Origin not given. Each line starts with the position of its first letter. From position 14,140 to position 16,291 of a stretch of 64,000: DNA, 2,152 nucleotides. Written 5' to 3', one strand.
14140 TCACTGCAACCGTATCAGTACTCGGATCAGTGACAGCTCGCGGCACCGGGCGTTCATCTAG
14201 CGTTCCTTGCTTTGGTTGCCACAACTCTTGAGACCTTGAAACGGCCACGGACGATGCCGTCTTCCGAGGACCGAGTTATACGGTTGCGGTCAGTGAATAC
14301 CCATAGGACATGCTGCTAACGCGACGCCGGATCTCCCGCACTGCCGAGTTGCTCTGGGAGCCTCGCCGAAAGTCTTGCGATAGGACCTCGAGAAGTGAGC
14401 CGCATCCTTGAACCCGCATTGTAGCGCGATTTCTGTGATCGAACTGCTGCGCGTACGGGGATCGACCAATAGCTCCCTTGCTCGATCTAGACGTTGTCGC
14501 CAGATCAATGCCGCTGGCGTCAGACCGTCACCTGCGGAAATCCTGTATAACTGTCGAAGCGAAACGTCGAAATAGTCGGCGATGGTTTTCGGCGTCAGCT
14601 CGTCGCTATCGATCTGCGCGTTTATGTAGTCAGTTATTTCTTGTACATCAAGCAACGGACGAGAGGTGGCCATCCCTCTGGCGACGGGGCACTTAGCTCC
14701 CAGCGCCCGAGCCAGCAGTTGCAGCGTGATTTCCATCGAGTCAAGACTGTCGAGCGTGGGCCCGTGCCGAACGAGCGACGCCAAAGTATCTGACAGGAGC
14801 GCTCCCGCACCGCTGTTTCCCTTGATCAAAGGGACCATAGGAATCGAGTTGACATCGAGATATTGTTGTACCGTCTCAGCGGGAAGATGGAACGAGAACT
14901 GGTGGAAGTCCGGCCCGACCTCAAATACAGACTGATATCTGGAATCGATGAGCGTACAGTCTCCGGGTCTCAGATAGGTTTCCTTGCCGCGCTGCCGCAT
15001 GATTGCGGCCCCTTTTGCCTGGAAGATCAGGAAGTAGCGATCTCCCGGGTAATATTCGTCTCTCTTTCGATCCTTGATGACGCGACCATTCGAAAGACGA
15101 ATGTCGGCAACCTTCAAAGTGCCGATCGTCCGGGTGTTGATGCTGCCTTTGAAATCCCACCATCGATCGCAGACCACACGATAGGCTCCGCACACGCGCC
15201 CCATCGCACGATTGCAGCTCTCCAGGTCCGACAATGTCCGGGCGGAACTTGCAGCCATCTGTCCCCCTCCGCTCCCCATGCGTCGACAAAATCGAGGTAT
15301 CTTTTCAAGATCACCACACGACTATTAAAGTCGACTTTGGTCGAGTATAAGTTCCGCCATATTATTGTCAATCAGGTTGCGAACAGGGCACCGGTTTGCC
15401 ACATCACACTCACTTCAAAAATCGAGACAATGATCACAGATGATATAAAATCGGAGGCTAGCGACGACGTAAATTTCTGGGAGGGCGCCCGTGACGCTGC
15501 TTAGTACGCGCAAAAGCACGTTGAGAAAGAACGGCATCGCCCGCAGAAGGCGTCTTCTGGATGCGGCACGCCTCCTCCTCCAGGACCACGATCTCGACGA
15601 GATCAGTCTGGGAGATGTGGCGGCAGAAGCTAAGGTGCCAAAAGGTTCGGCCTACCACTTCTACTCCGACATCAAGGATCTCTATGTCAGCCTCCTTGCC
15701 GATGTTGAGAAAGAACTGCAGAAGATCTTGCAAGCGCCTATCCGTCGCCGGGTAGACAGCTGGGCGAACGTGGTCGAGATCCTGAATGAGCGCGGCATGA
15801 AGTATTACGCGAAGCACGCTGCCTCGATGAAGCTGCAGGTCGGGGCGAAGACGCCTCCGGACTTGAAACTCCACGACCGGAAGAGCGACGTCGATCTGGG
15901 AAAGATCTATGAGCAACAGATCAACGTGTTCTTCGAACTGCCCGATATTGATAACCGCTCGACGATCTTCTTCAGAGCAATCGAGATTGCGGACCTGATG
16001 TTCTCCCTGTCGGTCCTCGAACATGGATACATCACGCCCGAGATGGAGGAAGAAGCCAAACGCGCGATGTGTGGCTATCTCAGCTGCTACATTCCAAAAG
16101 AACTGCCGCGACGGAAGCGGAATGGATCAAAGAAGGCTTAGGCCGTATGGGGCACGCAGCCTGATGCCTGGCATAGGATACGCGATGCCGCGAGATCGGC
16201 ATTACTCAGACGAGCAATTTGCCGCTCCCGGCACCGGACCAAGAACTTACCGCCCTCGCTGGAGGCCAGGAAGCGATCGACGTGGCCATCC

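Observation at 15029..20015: Diverged direct repeats of an AraC/TetR regulator cassette bracket a TonB-dependent receptor gene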

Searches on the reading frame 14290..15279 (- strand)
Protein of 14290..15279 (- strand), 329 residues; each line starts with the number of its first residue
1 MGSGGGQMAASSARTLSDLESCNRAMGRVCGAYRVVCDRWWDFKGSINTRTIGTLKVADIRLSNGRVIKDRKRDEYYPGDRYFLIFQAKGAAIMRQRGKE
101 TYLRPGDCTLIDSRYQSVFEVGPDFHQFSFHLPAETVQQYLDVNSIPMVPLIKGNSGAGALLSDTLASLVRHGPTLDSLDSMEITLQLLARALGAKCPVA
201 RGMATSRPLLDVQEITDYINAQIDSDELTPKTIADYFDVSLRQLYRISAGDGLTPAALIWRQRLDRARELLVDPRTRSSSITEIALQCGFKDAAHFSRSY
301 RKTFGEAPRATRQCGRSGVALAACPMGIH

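Call 4: search_protein_families(library=pfam, proteins=[window:14290-15279:-], max_evalue=0.01)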
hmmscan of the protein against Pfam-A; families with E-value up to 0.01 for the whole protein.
window:14290-15279:- (329 aa): 4 families
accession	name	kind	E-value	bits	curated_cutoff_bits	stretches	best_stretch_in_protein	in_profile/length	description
PF14525.12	AraC_binding_2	-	8.6e-20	71.6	27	1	24-193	3-168/173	AraC-binding-like domain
PF12833.13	HTH_18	-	2.9e-19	69.6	33.6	1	233-313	1-79/80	Helix-turn-helix domain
PF00165.29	HTH_AraC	-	3.1e-09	37.2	26.6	1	276-313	6-42/42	Bacterial regulatory helix-turn-helix proteins, AraC family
PF02311.25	AraC_binding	-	0.0016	18.6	21.1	1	80-169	22-116/135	AraC-like ligand binding domain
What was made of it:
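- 14290..15258 (-): Full-length AraC-family regulator (FeaR-like: AraC_binding_2 plus HTH_18 domains). The start is taken at the second Met, as in P0001. An in-frame ATG also lies at 15279. Pfam, call 4.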

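Call 6: find_encoding_contigs(protein=window:14290-15279:-, flank=10000, max_places=10)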
Protein window:14290-15279:- (329 aa): no gene with exactly this product is on record in the collection.

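Call 10: find_homologous_proteins(query=window:14290-15279:-, max_evalue=1e-10)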
Query window:14290-15279:- (329 aa): 97 proteins with E <= 1e-10 among 5112 candidates.
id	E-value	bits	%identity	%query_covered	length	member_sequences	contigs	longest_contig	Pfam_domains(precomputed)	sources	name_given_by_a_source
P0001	2.4e-213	725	100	98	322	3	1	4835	PF12833.14,PF14525.13,PF00165.30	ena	-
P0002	5.4e-175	599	84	94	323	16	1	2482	PF12833.14,PF14525.13,PF00165.30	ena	-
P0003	2.1e-158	545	77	95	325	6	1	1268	PF12833.14,PF14525.13,PF00165.30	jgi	-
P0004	1.9e-150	519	76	94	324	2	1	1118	PF12833.14,PF14525.13,PF00165.30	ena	-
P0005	1.2e-122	427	63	93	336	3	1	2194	PF12833.14,PF14525.13,PF00165.30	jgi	jgi:AraC family transcriptional activator of tynA and feaB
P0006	1.8e-122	427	61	94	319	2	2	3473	PF12833.14,PF14525.13,PF00165.30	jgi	jgi:AraC family transcriptional activator of tynA and feaB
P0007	2.2e-122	426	63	92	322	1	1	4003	PF12833.14,PF14525.13,PF00165.30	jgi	jgi:AraC-like DNA-binding protein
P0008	8.7e-122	425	62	94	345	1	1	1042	PF12833.14,PF14525.13,PF00165.30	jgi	jgi:AraC-like DNA-binding protein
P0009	2.6e-121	423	62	92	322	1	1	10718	PF12833.14,PF14525.13,PF00165.30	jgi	jgi:AraC family transcriptional regulator, positive regulator of tynA and feaB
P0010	6.2e-121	422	63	91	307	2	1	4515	PF12833.14,PF14525.13,PF00165.30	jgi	jgi:AraC family transcriptional activator of tynA and feaB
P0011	1.4e-119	417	63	91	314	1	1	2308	PF12833.14,PF14525.13,PF00165.30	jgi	jgi:AraC-like DNA-binding protein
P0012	2.8e-119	416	58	95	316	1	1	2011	PF12833.14,PF14525.13,PF00165.30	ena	-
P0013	3.8e-119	416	61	95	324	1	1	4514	PF12833.14,PF14525.13,PF00165.30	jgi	jgi:AraC-like DNA-binding protein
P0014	5.5e-119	415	60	93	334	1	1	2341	PF12833.14,PF14525.13,PF00165.30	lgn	-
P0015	7.7e-119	415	60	91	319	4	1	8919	PF12833.14,PF14525.13,PF00165.30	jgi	jgi:AraC family transcriptional regulator, positive regulator of tynA and feaB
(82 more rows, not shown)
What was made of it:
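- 14290..15258 (-): P0001 is 100% identical over 322 aa (call 10).
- Closest known: FeaR-type AraC regulators of aromatic-amine catabolism. Same: Homologues are named 'positive regulator of tynA and feaB' by JGI (call 10).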

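Call 11: find_encoding_contigs(protein=P0001, flank=10000, max_places=10)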
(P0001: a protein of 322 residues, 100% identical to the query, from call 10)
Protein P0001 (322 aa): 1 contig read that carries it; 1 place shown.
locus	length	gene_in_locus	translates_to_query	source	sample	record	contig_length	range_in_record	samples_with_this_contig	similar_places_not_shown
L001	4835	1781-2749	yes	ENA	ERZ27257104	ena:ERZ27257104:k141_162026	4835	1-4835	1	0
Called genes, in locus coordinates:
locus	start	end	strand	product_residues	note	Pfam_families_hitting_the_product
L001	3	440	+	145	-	?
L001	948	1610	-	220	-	-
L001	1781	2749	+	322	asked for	PF14525:AraC_binding_2, PF12833:HTH_18, PF00165:HTH_AraC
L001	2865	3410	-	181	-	PF11736:DUF3299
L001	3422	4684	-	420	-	PF12704:MacB_PCD, PF02687:FtsX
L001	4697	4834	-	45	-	?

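Call 12: find_encoding_contigs(protein=P0002, flank=10000, max_places=10)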
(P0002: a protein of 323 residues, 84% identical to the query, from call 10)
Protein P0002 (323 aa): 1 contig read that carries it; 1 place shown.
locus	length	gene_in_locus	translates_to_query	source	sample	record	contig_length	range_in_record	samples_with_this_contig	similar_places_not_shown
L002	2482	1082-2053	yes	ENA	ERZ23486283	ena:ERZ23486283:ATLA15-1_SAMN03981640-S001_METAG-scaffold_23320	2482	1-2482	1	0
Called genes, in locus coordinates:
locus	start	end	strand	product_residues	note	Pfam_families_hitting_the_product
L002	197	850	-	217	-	PF00440:TetR_N (weak), PF17928:TetR_C_22 (weak)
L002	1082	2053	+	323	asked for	PF14525:AraC_binding_2, PF12833:HTH_18, PF00165:HTH_AraC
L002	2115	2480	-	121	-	?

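Call 28: find_related_loci(query=A2, collection=genome_contigs, flank=10000)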
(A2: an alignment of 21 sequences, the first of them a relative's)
Query A2 (322 aa) in genome_contigs; peptide patterns used: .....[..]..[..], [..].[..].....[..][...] (x = any residue, [..] = any of these).
67 stretches matched a pattern; 33 encode a relative of the query (tblastn E <= 1e-3); 33 distinct loci.
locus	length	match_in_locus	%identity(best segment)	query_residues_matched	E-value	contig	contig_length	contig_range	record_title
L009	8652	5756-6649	63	8-306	1e-118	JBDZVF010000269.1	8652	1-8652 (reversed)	MAG: Pseudomonadota bacterium isolate PE_dung25 NODE_3215_length_8652, whole genome shotgun sequence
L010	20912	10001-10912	50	11-316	2e-100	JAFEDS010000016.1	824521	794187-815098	MAG: Proteobacteria bacterium isolate SZAS-87 PROT-AMP-1__16__length-824521, whole genome shotgun sequence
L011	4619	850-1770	47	7-315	7e-94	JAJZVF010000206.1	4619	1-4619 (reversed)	MAG: Proteobacteria bacterium isolate SKS5.bin110 NODE_36179_length_4619_cov_9.194791, whole genome shotgun sequence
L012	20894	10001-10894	51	7-306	2e-93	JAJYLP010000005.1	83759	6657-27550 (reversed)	MAG: Proteobacteria bacterium isolate DBS2-1.bin82 NODE_479_length_83759_cov_4.770112, whole genome shotgun sequence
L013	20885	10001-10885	48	10-308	2e-91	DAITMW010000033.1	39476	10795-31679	MAG TPA_asm: Steroidobacteraceae bacterium isolate CTOTU9903 NODE_221_length_39476_cov_6.273484, whole genome shotgun se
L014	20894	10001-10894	50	7-306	8e-91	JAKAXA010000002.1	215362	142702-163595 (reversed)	MAG: Proteobacteria bacterium isolate YP5.bin16 NODE_23_length_215362_cov_5.766590, whole genome shotgun sequence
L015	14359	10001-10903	49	4-306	5e-90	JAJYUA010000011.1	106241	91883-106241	MAG: Proteobacteria bacterium isolate DX2.bin59 NODE_174_length_106241_cov_6.533002, whole genome shotgun sequence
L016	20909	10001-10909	48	4-308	1e-88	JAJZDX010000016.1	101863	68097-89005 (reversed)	MAG: Proteobacteria bacterium isolate JA6.bin23 NODE_156_length_101863_cov_27.278309, whole genome shotgun sequence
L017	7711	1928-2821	41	5-306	3e-67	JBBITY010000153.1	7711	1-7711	MAG: Desulfurellales bacterium isolate PLS170224_bin_407 NODE_3399_length_7711_cov_3.403083, whole genome shotgun sequen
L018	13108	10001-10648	35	91-309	6e-25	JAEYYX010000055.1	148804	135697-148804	MAG: Proteobacteria bacterium isolate OH_CBlB_6 k127_3612656, whole genome shotgun sequence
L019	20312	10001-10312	39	195-305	4e-14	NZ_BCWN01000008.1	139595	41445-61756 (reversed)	Castellaniella caeni NBRC 101664, whole genome shotgun sequence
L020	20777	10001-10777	25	36-316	6e-14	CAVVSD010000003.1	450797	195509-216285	MAG: uncultured Solirubrobacterales bacterium isolate MFD02840.bin.1.311 genome assembly, contig: contig_138904, whole g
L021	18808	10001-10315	36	195-306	4e-13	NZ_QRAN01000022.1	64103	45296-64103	Seongchinamella sediminis strain U0301 U0301_scaffold22, whole genome shotgun sequence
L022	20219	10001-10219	49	232-306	7e-13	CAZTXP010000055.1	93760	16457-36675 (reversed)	MAG TPA_asm: uncultured Enterobacteriaceae bacterium isolate binchicken_co200_30 genome assembly, contig: k141_1117572,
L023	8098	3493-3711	49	232-306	8e-13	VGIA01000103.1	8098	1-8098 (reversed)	MAG: Betaproteobacteria bacterium isolate K_DeepCast_65m_m2_129 K_DeepCast_65m_m2_129_Ga0194128_10015362, whole genome s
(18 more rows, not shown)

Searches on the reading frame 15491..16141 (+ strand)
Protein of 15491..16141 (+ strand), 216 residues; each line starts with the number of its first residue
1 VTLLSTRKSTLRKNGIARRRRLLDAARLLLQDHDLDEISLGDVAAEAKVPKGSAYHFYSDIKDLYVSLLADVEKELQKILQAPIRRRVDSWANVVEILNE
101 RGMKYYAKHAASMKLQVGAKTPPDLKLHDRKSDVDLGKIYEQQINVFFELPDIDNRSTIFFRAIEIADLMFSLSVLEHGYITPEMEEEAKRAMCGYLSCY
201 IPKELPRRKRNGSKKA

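Call 4: search_protein_families(library=pfam, proteins=[window:15491-16141:+], max_evalue=0.01)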
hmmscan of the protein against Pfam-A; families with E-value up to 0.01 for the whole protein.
window:15491-16141:+ (216 aa): 2 families
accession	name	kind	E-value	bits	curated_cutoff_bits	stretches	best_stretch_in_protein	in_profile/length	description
PF00440.29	TetR_N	-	4.5e-07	30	24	1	22-66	1-45/47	Bacterial regulatory proteins, tetR family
PF17928.6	TetR_C_22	-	2.7e-06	28.1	26.4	1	90-198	2-110/113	Tetracyclin repressor-like, C-terminal domain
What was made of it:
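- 15491..16141 (+): Intact TetR-family regulator (TetR_A, 216 aa). Pfam TetR_N and TetR_C_22 (call 4).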

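Call 16: find_encoding_contigs(protein=window:15491-16141:+, flank=10000, max_places=10)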
Protein window:15491-16141:+ (216 aa): 1 contig read that carries it; 1 place shown.
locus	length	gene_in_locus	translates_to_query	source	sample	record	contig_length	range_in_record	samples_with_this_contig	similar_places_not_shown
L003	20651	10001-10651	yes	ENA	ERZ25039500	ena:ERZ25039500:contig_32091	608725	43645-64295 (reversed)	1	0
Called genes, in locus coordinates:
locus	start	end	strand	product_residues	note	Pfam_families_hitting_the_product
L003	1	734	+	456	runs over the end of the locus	PF01494:FAD_binding_3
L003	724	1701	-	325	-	PF12740:PETase (faint), PF03403:PAF-AH_p_II (faint)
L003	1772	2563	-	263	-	PF00691:OmpA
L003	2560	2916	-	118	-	-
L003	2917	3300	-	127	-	-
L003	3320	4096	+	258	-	-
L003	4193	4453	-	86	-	-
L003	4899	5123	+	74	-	-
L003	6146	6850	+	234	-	PF00005:ABC_tran, PF13304:AAA_21 (faint)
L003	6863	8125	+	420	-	PF12704:MacB_PCD, PF02687:FtsX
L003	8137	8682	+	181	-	PF11736:DUF3299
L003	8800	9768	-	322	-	PF14525:AraC_binding_2, PF12833:HTH_18, PF00165:HTH_AraC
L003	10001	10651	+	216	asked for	PF00440:TetR_N (weak), PF17928:TetR_C_22 (weak)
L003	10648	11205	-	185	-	-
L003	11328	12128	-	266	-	-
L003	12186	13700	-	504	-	PF07715:Plug, PF00593:TonB_dep_Rec_b-barrel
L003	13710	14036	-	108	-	-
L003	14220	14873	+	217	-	-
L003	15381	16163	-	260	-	PF00106:adh_short, PF08659:KR, PF13561:adh_short_C2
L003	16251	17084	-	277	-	PF10703:MoaF, PF17409:MoaF_C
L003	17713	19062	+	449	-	PF00202:Aminotran_3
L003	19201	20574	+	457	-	PF00324:AA_permease, PF13520:AA_permease_2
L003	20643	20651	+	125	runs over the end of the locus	PF07746:LigA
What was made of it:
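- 15491..16141 (+): The exact protein is on ENA contig L003 (call 16).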
